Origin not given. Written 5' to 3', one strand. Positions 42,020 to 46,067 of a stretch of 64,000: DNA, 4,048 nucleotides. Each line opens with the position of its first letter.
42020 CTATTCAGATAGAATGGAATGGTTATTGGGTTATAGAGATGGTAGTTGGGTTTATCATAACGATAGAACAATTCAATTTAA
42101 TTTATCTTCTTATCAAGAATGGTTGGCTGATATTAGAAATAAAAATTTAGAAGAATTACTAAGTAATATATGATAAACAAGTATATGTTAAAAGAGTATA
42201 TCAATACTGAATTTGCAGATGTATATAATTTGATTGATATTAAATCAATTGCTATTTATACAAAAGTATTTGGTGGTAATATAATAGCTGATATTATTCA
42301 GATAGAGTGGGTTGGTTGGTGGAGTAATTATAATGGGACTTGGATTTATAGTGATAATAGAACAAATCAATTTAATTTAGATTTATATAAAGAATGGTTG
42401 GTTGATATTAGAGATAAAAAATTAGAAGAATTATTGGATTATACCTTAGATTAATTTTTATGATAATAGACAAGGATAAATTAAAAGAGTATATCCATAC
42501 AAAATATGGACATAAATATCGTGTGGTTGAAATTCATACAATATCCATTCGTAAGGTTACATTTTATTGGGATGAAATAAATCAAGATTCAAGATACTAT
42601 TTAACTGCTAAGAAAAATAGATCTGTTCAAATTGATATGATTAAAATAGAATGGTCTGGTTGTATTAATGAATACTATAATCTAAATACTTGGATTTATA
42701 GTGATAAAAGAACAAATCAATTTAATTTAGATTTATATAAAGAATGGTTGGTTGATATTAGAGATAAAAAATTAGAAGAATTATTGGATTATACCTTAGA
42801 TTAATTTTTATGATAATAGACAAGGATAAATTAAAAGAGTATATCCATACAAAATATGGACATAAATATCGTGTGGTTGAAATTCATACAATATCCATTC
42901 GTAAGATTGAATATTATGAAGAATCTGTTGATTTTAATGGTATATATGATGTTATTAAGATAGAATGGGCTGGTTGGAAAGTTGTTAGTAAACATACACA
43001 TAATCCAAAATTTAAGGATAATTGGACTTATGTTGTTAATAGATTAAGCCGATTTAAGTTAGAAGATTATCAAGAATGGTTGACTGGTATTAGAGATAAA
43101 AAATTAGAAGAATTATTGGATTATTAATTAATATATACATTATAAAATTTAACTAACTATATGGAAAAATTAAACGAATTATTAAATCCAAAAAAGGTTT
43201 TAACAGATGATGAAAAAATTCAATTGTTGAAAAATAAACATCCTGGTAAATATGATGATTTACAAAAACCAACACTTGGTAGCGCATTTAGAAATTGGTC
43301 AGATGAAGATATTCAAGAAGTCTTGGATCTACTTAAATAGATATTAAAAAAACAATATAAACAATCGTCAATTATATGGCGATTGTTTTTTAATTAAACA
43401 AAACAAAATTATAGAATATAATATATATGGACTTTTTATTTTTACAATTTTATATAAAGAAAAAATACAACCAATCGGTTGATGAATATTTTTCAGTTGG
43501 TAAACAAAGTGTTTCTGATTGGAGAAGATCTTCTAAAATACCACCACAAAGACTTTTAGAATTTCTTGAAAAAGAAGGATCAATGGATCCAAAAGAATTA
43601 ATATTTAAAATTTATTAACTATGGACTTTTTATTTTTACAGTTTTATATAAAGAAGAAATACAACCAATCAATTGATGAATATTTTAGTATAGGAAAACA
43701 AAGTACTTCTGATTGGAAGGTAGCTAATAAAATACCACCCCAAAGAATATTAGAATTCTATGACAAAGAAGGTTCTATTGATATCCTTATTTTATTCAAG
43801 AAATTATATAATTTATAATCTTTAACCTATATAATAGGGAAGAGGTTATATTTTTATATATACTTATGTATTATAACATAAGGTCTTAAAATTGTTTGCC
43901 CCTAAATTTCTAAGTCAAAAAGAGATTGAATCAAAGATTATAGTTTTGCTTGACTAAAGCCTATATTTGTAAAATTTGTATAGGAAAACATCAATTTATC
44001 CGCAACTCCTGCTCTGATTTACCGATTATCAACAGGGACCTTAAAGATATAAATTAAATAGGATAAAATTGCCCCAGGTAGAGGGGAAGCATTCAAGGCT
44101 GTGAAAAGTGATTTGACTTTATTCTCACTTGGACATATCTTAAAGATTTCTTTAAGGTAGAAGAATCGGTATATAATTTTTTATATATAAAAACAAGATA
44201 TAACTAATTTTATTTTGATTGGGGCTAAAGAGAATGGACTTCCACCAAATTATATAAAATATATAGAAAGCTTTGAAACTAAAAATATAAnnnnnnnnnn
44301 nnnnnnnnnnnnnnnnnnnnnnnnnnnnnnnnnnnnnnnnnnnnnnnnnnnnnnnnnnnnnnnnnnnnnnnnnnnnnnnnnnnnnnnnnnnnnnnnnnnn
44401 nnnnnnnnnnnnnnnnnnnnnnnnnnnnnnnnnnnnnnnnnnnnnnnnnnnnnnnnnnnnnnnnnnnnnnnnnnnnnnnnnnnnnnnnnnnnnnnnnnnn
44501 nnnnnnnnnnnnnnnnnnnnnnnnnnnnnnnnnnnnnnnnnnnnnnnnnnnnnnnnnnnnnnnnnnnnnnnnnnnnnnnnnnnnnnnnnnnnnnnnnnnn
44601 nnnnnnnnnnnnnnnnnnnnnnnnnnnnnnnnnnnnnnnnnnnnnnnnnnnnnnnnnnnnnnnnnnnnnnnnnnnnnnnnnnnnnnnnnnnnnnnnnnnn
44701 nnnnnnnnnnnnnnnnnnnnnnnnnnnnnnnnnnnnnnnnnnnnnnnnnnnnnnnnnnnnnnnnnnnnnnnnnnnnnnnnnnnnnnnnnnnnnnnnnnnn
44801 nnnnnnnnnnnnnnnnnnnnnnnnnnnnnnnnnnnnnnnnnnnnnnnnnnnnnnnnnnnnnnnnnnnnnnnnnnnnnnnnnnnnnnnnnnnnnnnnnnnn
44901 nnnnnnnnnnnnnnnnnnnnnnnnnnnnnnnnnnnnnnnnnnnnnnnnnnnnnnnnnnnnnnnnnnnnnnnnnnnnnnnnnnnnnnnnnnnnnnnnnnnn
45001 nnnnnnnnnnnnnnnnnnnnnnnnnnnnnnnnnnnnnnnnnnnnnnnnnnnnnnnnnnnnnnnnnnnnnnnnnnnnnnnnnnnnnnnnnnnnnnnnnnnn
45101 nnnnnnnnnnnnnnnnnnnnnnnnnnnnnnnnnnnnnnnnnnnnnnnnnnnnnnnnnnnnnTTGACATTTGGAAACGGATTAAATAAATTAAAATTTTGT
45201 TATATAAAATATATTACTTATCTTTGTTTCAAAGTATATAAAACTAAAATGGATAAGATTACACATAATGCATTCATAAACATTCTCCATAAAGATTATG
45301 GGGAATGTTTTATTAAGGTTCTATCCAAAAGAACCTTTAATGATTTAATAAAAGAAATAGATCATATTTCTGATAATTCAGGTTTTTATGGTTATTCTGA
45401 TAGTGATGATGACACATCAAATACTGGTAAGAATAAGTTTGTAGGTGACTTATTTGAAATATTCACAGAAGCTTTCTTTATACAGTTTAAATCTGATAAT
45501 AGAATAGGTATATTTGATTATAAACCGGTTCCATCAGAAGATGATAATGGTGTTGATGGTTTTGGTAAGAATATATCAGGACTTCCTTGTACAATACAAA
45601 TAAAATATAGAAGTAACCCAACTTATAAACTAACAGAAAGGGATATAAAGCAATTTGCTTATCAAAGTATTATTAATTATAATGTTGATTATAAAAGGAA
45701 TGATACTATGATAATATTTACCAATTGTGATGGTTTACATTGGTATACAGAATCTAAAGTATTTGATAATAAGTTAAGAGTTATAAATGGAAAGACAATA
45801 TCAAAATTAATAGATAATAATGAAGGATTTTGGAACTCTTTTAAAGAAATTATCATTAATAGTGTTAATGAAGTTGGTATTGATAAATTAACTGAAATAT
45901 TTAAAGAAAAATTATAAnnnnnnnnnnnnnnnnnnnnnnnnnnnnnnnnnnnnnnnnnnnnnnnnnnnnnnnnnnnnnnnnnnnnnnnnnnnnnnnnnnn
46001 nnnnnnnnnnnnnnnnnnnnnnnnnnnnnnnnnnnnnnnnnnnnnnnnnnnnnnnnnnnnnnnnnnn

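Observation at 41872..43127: Tandem array of four mosaic mini-genes with 215-nt near-perfect repeats and one frameshifted member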

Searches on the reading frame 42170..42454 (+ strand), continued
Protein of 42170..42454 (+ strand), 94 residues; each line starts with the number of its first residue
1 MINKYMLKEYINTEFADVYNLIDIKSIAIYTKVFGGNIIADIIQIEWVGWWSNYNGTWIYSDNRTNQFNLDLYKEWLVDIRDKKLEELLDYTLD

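Call 48: find_encoding_contigs(protein=P0045, flank=7000, max_places=3)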
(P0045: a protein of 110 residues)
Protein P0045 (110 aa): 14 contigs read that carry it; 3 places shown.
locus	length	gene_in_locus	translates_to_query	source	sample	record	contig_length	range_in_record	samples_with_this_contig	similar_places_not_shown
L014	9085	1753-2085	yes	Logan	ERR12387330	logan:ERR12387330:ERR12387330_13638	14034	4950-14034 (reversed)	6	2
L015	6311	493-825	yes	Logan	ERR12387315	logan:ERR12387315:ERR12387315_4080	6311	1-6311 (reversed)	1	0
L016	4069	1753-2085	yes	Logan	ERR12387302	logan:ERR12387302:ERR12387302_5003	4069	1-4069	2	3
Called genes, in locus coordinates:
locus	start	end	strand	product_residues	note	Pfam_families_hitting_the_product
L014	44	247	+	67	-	-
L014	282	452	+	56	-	-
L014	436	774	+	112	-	-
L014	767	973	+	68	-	-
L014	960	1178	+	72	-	-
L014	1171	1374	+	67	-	-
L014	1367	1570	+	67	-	-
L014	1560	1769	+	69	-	-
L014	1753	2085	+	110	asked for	-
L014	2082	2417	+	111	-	-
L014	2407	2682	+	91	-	-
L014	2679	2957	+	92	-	-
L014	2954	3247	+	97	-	-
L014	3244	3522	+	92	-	-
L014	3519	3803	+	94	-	-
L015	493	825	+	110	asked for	-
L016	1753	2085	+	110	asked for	-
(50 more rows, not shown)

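Call 67: search_protein_families(library=ncbifam, proteins=[window:42170-42451:+, P0012, P0045], max_evalue=1)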
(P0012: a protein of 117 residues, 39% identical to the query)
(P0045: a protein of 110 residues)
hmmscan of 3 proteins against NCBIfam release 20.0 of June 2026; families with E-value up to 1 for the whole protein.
window:42170-42451:+ (94 aa): 0 families

P0012 (117 aa): 0 families

P0045 (110 aa): 0 families

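Call 68: search_protein_families(library=padloc, proteins=[window:42170-42451:+, P0012, P0045], max_evalue=1)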
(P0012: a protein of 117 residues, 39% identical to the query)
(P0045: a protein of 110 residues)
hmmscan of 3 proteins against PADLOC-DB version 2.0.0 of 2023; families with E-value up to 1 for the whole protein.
window:42170-42451:+ (94 aa): 0 families

P0012 (117 aa): 0 families

P0045 (110 aa): 0 families

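Call 72: search_protein_families(library=phrogs, proteins=[L005:8290-8547:+, L005:8544-9026:+, L005:9023-9400:+, L005:9393-10004:+, L005:10405-10836:-, L005:10847-11455:-, L005:11534-11974:-, L005:11943-12443:-, L005:12643-13476:+, L002:9801-10004:+], max_evalue=0.01)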
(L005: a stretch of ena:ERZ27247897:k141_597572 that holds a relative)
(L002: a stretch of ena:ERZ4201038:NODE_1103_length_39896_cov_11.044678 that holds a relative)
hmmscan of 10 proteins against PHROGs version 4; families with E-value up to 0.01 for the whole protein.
L005:8290-8547:+ (85 aa): 0 families

L005:8544-9026:+ (160 aa): 0 families

L005:9023-9400:+ (125 aa): 0 families

L005:9393-10004:+ (203 aa): 0 families

L005:10405-10836:- (143 aa): 0 families

L005:10847-11455:- (202 aa): 0 families

L005:11534-11974:- (146 aa): 0 families

L005:11943-12443:- (166 aa): 0 families

L005:12643-13476:+ (277 aa): 0 families

L002:9801-10004:+ (67 aa): 0 families

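Call 73: search_protein_families(library=pfam, proteins=[L005:8290-8547:+, L005:8544-9026:+, L005:9023-9400:+, L005:9393-10004:+, L005:10405-10836:-, L005:10847-11455:-, L005:11534-11974:-, L005:11943-12443:-, L005:12643-13476:+, L002:9801-10004:+], max_evalue=0.01)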
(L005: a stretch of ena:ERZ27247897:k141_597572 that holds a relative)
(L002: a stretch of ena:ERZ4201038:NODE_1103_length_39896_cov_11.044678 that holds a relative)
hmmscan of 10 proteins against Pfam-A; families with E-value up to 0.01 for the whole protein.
L005:8290-8547:+ (85 aa): 3 families
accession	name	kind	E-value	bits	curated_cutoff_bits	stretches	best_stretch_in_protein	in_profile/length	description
PF02699.20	YajC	-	1.6e-06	28.3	28.2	1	13-75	3-64/78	Preprotein translocase subunit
PF15664.10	TMEM252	-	0.0039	17.3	27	1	4-36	12-44/139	Transmembrane protein 252 family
PF13131.11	DUF3951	-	0.0046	17.6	26.3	1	11-42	8-40/52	Protein of unknown function (DUF3951)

L005:8544-9026:+ (160 aa): 0 families

L005:9023-9400:+ (125 aa): 0 families

L005:9393-10004:+ (203 aa): 0 families

L005:10405-10836:- (143 aa): 0 families

L005:10847-11455:- (202 aa): 0 families

L005:11534-11974:- (146 aa): 0 families

L005:11943-12443:- (166 aa): 0 families

L005:12643-13476:+ (277 aa): 1 family
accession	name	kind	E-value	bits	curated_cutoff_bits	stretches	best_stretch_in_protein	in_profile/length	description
PF23714.1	Rv3627c_N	-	0.0094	16.3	27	0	14-36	31-54/58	Carboxypeptidase Rv3627c-like, N-terminal domain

L002:9801-10004:+ (67 aa): 0 families

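Call 77: search_dna_similar(query=P0012, collection=phages, mode=protein, max_evalue=0.01, max_rows=15)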
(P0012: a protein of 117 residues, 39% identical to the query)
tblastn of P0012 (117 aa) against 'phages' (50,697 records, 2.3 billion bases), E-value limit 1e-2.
Records with a match: 2; places in all: 2; records where one place covers at least 80% of the query: 2.
Best place of each record, by identity: <60% 2.
By first word of the organism name: uncultured 2.
By host as written in the record: - 2.
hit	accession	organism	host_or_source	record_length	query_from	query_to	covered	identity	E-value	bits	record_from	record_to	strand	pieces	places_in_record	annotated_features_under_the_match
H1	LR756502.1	uncultured phage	metagenomic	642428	3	115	97%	58.4%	1e-36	136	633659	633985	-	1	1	record has no annotation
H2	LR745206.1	uncultured phage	metagenomic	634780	2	115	97%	31.0%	1e-7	54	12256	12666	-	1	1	record has no annotation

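Call 80: get_annotated_region(hit=H1, flank=8000)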
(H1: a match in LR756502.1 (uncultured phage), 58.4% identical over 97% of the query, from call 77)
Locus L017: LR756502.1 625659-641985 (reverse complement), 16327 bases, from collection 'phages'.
description: uncultured phage genome assembly, chromosome: 1.
organism: uncultured phage (NCBI taxid 278008)
taxonomy: Viruses; environmental samples
host: -; source: metagenomic; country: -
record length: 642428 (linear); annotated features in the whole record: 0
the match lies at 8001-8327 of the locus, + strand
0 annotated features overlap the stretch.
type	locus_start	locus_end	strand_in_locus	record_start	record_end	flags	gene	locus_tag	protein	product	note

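Call 81: get_annotated_region(hit=H2, flank=8000)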
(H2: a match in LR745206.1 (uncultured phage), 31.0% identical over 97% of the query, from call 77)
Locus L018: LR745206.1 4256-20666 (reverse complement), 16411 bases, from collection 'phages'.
description: uncultured phage genome assembly, chromosome: 1.
organism: uncultured phage (NCBI taxid 278008)
taxonomy: Viruses; environmental samples
host: -; source: metagenomic; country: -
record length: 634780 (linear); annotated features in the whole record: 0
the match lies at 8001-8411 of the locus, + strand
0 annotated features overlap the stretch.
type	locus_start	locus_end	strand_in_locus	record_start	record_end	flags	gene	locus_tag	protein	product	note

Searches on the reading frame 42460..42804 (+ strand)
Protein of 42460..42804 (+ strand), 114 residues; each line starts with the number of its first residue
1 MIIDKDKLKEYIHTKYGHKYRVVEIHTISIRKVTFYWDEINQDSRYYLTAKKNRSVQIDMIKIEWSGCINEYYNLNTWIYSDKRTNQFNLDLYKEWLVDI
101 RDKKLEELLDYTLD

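Call 8: search_protein_families(library=pfam, proteins=[window:42460-42804:+], max_evalue=1)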
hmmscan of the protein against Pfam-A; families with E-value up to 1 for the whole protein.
window:42460-42804:+ (114 aa): 0 families

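Call 9: search_protein_families(library=phrogs, proteins=[window:42460-42804:+], max_evalue=1)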
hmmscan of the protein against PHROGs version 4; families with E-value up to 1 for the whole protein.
window:42460-42804:+ (114 aa): 3 families
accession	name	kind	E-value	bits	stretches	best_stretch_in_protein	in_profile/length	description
phrog_14510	-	unknown function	0.032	15.2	1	38-66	96-124/139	-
phrog_24728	-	unknown function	0.033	15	1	8-76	85-153/226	-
phrog_5524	-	unknown function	0.22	13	1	4-47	42-84/103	-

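Call 62: predict_structure(alignment_id=A5)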
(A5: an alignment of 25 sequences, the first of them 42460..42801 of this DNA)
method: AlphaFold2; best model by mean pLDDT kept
length: 114 residues; sequences in the alignment: 25
mean_pLDDT: 92.2   pTM: 0.80
mean pLDDT of the five models: 92.2, 91.9, 91.4, 91.4, 90.9
residues with pLDDT >= 90: 93; 70-90: 16; 50-70: 5; < 50: 0
segments of 3 or more residues with pLDDT < 50: none
pLDDT, mean of each block of 10 residues (from residue 1): 93 95 97 96 93 97 96 78 96 95 87 66
secondary structure, 60 per line:
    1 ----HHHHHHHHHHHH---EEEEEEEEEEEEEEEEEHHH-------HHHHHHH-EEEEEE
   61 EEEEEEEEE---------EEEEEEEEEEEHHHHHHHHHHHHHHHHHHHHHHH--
elements in order: H5-16 E20-36 H47-53 E55-69 E79-89 H90-112

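Call 67: search_protein_families(library=ncbifam, proteins=[window:42460-42801:+], max_evalue=1)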
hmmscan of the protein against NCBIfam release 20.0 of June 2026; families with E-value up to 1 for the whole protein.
window:42460-42801:+ (114 aa): 0 families

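Call 68: search_protein_families(library=padloc, proteins=[window:42460-42801:+], max_evalue=1)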
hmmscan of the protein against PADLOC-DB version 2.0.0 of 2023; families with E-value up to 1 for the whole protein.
window:42460-42801:+ (114 aa): 0 families

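Call 78: search_dna_similar(query=window:42460-42801:+, collection=phages, mode=protein, max_evalue=0.01, max_rows=15)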
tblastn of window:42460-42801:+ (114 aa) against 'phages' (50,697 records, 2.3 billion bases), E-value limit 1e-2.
Records with a match: 1; places in all: 1; records where one place covers at least 80% of the query: 1.
Best place of each record, by identity: <60% 1.
By first word of the organism name: uncultured 1.
By host as written in the record: - 1.
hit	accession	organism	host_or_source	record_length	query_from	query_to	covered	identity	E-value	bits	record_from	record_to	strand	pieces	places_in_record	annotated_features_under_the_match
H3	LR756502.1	uncultured phage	metagenomic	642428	3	110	95%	42.5%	9e-16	77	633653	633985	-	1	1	record has no annotation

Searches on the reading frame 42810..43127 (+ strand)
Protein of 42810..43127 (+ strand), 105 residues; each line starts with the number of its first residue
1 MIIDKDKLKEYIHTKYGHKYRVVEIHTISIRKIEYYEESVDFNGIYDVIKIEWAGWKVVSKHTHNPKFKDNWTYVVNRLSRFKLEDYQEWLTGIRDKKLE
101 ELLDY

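Call 8: search_protein_families(library=pfam, proteins=[window:42810-43127:+], max_evalue=1)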
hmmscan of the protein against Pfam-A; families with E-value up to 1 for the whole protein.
window:42810-43127:+ (105 aa): 0 families

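Call 9: search_protein_families(library=phrogs, proteins=[window:42810-43127:+], max_evalue=1)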
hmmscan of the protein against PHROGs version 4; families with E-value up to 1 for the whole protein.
window:42810-43127:+ (105 aa): 2 families
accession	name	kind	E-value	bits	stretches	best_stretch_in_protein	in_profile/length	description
phrog_37203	-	unknown function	0.24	12.4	1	52-68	6-22/40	-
phrog_13570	-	unknown function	0.26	12.2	1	48-79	29-60/65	-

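Call 67: search_protein_families(library=ncbifam, proteins=[window:42810-43124:+], max_evalue=1)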
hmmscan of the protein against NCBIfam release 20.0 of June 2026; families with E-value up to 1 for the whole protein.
window:42810-43124:+ (105 aa): 0 families

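Call 68: search_protein_families(library=padloc, proteins=[window:42810-43124:+], max_evalue=1)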
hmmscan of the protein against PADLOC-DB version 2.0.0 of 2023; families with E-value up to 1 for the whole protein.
window:42810-43124:+ (105 aa): 0 families

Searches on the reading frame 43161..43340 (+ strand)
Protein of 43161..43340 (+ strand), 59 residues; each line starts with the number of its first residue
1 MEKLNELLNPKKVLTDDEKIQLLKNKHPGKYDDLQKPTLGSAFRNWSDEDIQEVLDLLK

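Call 8: search_protein_families(library=pfam, proteins=[window:43161-43340:+], max_evalue=1)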
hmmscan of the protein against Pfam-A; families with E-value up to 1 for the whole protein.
window:43161-43340:+ (59 aa): 3 families
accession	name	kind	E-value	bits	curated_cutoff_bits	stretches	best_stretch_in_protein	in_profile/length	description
PF15636.11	Tox-GHH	-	0.1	13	25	0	8-32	30-54/78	GHH signature containing HNH/Endo VII superfamily nuclease toxin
PF03874.21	RNA_pol_Rpb4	-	0.13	13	25.6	1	2-59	59-113/116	RNA polymerase Rpb4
PF15286.11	Bcl-2_3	-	0.17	13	25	1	12-53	26-66/126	Apoptosis regulator M11, B cell 2 leukaemia/lymphoma like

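Call 9: search_protein_families(library=phrogs, proteins=[window:43161-43340:+], max_evalue=1)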
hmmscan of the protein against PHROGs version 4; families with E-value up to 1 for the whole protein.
window:43161-43340:+ (59 aa): 0 families

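Call 67: search_protein_families(library=ncbifam, proteins=[window:43161-43337:+], max_evalue=1)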
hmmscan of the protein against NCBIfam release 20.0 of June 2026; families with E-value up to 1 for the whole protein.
window:43161-43337:+ (59 aa): 0 families

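Call 68: search_protein_families(library=padloc, proteins=[window:43161-43337:+], max_evalue=1)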
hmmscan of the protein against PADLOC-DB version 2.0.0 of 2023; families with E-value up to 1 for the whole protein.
window:43161-43337:+ (59 aa): 0 families

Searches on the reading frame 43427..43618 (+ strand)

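Call 8: search_protein_families(library=pfam, proteins=[window:43427-43618:+], max_evalue=1)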
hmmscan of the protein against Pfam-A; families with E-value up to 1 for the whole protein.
window:43427-43618:+ (63 aa): 1 family
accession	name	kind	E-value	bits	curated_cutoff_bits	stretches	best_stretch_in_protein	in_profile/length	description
PF12728.13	HTH_17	-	0.053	14.2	27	1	20-42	9-31/51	Helix-turn-helix domain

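Call 9: search_protein_families(library=phrogs, proteins=[window:43427-43618:+], max_evalue=1)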
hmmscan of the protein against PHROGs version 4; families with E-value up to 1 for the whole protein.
window:43427-43618:+ (63 aa): 2 families
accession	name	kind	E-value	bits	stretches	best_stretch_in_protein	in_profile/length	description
phrog_18622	-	unknown function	0.036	15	1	3-39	49-85/152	-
phrog_638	-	transcription regulation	0.073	13.9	1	21-61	26-66/145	transcriptional regulator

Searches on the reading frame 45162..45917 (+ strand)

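Call 37: search_protein_families(library=phrogs, proteins=[window:45162-45917:+], max_evalue=0.001)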
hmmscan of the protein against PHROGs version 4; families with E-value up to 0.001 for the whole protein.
window:45162-45917:+ (251 aa): 1 family
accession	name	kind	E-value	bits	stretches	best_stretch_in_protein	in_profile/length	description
phrog_7683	-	unknown function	3.6e-29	102.9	1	89-233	45-192/200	-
